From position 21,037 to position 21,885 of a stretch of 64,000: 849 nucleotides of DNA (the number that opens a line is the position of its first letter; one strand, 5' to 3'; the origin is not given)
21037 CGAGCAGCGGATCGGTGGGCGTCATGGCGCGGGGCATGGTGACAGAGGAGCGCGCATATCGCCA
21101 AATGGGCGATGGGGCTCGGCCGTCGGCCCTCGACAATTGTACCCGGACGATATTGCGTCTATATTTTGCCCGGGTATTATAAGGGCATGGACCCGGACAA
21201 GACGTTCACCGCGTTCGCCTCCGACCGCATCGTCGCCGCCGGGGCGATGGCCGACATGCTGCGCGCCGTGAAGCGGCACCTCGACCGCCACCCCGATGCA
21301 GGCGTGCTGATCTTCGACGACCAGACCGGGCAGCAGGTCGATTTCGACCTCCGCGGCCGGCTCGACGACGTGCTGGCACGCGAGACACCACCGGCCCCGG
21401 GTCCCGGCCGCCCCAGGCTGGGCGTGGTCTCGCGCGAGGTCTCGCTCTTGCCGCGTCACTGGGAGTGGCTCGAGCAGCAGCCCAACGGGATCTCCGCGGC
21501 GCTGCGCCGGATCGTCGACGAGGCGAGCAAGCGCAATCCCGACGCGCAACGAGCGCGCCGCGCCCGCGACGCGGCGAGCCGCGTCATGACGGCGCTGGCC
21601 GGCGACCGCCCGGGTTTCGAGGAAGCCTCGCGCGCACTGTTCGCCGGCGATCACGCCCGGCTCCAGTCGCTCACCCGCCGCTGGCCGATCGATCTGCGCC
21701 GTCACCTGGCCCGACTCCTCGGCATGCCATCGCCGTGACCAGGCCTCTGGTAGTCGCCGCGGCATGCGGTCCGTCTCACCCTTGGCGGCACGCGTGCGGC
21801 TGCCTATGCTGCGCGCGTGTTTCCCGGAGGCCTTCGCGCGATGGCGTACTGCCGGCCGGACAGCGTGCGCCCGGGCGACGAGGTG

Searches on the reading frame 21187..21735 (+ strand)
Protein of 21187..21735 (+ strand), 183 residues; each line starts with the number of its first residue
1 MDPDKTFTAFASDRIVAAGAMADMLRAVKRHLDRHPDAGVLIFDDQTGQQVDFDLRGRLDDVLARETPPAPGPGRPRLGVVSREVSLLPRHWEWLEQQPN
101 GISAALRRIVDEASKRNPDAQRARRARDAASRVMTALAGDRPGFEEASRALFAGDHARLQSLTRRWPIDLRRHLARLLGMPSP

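Call 6: search_protein_families(library=pfam, proteins=[window:21187-21735:+])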
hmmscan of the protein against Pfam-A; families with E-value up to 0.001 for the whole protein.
seq(183 aa): 1 family
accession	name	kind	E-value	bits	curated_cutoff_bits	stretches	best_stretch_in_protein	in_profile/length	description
PF09998.14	DUF2239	-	5.5e-68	228.8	25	1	6-177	1-181/182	Uncharacterized protein conserved in bacteria (DUF2239)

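Call 7: search_protein_families(library=ncbifam, proteins=[window:21187-21735:+])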
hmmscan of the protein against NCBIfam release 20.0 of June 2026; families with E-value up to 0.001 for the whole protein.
seq(183 aa): 0 families

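Call 29: search_protein_families(library=padloc, max_evalue=0.01, proteins=[window:21187-21735:+])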
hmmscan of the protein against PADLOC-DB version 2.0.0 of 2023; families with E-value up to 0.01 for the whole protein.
seq(183 aa): 0 families
